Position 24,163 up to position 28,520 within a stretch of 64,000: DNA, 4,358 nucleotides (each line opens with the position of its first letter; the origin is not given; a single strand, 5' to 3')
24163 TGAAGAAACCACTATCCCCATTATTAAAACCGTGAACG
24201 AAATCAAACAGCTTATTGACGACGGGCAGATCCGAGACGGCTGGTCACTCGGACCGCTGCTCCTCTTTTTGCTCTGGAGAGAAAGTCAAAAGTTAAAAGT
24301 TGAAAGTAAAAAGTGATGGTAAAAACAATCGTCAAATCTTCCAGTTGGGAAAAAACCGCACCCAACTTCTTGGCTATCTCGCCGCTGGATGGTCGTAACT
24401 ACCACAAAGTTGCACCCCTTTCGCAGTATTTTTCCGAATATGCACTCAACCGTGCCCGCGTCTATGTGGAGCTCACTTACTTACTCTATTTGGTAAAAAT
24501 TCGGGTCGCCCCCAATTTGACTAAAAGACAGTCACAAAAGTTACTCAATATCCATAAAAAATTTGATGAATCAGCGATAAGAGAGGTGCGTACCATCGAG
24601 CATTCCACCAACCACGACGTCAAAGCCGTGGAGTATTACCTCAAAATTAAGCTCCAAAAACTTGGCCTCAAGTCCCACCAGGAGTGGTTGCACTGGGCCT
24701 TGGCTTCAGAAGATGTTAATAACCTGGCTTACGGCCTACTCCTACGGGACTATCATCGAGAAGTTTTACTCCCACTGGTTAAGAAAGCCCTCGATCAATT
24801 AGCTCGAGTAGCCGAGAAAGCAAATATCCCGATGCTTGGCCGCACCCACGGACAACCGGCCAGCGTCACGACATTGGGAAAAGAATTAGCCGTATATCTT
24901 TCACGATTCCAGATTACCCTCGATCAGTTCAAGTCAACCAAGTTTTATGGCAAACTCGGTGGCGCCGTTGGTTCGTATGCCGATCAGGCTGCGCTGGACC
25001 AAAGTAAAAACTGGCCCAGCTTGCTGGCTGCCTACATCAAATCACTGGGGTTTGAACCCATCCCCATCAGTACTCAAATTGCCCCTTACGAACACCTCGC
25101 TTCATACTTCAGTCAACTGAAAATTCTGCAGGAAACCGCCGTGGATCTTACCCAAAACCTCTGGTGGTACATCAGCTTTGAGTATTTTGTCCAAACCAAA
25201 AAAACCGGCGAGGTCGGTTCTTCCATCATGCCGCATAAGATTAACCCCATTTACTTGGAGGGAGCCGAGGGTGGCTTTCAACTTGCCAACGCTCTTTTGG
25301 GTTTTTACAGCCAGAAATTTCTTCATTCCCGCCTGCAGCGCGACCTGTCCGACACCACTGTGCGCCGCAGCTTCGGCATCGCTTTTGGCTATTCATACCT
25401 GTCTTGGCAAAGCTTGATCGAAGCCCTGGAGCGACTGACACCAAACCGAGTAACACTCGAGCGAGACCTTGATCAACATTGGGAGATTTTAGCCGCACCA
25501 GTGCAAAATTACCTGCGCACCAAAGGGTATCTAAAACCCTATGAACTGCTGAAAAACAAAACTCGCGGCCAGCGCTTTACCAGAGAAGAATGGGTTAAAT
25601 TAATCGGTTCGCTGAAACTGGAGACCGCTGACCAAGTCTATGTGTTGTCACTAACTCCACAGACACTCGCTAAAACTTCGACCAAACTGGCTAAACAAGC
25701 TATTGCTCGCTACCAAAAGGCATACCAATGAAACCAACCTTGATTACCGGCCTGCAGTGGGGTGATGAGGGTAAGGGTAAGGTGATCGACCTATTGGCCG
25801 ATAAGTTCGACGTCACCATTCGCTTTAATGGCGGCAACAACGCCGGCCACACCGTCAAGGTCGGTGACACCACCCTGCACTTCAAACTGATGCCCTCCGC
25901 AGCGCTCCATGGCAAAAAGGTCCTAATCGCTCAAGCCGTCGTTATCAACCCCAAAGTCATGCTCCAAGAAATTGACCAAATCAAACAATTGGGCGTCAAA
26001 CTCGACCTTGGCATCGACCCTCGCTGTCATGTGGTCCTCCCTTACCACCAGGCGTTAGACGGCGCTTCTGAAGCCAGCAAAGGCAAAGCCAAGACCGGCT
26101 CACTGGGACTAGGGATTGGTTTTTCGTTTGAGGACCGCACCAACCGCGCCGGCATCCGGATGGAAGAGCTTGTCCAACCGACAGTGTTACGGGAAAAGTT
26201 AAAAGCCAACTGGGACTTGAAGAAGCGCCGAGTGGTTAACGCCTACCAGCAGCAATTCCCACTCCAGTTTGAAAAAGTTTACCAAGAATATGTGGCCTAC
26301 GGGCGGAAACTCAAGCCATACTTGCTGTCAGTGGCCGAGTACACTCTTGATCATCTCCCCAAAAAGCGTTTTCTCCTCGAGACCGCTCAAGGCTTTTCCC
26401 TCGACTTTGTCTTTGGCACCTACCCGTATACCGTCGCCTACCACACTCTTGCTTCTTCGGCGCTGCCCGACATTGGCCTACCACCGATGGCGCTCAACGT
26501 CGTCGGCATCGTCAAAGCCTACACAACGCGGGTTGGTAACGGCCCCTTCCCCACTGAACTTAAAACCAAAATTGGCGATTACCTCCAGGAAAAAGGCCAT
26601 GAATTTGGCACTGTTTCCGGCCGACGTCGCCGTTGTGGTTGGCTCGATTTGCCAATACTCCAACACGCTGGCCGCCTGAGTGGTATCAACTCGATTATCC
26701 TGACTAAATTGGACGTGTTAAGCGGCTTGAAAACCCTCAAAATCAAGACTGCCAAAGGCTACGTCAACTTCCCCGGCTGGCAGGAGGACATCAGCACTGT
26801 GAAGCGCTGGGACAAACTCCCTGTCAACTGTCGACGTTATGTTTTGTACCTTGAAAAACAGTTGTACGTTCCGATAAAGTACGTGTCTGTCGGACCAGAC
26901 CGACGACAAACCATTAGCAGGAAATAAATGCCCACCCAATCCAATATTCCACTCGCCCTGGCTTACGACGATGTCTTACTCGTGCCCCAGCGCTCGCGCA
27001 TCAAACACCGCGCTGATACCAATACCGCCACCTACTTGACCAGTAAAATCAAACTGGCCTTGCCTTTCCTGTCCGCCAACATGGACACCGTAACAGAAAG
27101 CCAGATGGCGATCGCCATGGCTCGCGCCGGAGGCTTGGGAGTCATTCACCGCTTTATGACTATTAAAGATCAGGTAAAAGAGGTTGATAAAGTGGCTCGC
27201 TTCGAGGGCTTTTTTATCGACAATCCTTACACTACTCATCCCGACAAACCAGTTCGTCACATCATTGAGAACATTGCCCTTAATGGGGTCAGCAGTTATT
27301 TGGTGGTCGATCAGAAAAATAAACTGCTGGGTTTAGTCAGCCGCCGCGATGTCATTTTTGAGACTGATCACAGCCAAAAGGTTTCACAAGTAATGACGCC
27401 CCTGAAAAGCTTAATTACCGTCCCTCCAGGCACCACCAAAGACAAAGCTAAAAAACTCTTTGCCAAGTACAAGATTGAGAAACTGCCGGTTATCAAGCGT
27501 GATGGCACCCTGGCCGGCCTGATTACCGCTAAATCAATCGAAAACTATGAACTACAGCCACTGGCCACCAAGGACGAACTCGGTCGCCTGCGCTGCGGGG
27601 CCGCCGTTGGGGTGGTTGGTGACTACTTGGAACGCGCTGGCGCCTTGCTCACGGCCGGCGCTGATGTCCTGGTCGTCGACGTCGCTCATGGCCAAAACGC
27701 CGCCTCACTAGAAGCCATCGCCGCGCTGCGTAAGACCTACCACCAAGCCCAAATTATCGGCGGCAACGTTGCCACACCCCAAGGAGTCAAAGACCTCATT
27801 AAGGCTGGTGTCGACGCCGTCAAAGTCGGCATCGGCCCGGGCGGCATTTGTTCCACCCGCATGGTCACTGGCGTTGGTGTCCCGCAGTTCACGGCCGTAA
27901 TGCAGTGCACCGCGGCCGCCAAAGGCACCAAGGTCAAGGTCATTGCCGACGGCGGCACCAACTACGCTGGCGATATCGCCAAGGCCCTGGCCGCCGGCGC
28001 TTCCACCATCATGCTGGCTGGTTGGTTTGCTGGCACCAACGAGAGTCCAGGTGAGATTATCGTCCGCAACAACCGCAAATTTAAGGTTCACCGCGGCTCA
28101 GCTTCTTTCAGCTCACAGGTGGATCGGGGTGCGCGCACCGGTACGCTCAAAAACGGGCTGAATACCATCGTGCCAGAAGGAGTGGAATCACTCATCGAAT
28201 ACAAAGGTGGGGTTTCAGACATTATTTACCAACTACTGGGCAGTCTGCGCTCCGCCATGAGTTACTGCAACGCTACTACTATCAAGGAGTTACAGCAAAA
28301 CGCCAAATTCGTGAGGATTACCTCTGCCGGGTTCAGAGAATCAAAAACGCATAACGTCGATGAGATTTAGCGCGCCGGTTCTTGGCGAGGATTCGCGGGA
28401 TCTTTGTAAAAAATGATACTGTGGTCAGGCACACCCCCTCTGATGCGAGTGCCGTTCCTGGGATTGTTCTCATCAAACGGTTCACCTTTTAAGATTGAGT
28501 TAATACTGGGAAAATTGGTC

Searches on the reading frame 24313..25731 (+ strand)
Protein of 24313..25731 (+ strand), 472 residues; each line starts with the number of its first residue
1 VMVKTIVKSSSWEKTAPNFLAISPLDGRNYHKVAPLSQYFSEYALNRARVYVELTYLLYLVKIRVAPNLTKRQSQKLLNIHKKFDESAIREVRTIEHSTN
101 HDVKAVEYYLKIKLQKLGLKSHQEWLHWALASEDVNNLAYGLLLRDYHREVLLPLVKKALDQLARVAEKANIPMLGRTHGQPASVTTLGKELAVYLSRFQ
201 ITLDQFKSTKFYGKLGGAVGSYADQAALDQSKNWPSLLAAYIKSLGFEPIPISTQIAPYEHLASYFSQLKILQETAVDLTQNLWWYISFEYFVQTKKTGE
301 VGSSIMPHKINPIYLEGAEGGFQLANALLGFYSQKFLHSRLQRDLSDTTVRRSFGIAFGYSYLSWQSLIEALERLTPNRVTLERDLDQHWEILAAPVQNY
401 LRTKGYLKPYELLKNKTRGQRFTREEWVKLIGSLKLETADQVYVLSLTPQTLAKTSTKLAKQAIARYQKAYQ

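Call 50: search_protein_families(library=pfam, proteins=[window:24313-25731:+], max_evalue=0.00001)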
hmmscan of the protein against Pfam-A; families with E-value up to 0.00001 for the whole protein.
window:24313-25731:+ (472 aa): 2 families
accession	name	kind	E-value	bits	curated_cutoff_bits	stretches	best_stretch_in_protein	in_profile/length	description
PF00206.25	Lyase_1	-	1.2e-33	117.3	27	1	36-317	10-302/312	Lyase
PF08328.16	ASL_C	-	6.7e-32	110.4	35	1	339-451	1-113/115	Adenylosuccinate lyase C-terminal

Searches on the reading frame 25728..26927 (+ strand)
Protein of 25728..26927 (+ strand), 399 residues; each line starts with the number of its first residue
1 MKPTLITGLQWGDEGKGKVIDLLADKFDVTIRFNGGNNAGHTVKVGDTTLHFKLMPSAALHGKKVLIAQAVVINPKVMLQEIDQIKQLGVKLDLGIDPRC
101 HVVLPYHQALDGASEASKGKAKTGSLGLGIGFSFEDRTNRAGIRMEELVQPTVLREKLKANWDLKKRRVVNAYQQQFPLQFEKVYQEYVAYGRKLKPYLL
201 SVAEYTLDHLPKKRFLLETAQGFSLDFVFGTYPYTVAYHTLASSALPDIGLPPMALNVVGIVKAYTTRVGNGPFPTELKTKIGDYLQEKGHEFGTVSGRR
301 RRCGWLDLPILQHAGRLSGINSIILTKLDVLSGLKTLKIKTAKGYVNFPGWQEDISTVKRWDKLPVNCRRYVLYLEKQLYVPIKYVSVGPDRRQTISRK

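Call 50: search_protein_families(library=pfam, proteins=[window:25728-26927:+], max_evalue=0.00001)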
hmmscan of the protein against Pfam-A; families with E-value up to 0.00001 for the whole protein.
window:25728-26927:+ (399 aa): 1 family
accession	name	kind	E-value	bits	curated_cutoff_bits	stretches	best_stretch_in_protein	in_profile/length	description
PF00709.27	Adenylsucc_synt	-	1.6e-132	442.6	27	2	6-341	2-339/416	Adenylosuccinate synthetase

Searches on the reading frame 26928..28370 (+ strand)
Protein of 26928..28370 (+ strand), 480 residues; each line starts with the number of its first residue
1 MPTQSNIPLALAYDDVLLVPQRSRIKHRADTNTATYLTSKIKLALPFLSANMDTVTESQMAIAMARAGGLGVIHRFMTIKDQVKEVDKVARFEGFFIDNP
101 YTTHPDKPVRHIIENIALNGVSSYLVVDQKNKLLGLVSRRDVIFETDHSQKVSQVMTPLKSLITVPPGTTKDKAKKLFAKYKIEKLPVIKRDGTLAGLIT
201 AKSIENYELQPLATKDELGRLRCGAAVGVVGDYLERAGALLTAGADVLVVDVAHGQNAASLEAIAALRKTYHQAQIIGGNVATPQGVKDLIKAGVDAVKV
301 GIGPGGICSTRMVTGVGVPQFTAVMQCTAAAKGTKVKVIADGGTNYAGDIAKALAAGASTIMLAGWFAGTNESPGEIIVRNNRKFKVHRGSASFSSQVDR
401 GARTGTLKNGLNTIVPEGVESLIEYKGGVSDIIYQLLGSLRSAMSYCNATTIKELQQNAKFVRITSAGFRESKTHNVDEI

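Call 50: search_protein_families(library=pfam, proteins=[window:26928-28370:+], max_evalue=0.00001)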
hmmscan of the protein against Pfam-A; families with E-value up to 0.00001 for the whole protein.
window:26928-28370:+ (480 aa): 4 families
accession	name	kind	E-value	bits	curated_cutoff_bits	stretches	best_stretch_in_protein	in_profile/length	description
PF00478.31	IMPDH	-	1.2e-134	449.1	25.6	1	10-475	1-345/345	IMP dehydrogenase / GMP reductase domain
PF00571.33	CBS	-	3.9e-18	65.9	24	2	152-204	1-51/57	CBS domain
PF03060.21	NMO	-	9.2e-10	38.8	28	0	276-384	138-242/331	Nitronate monooxygenase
PF01070.24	FMN_dh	-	1.3e-07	31.5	24.9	1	256-365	202-303/350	FMN-dependent dehydrogenase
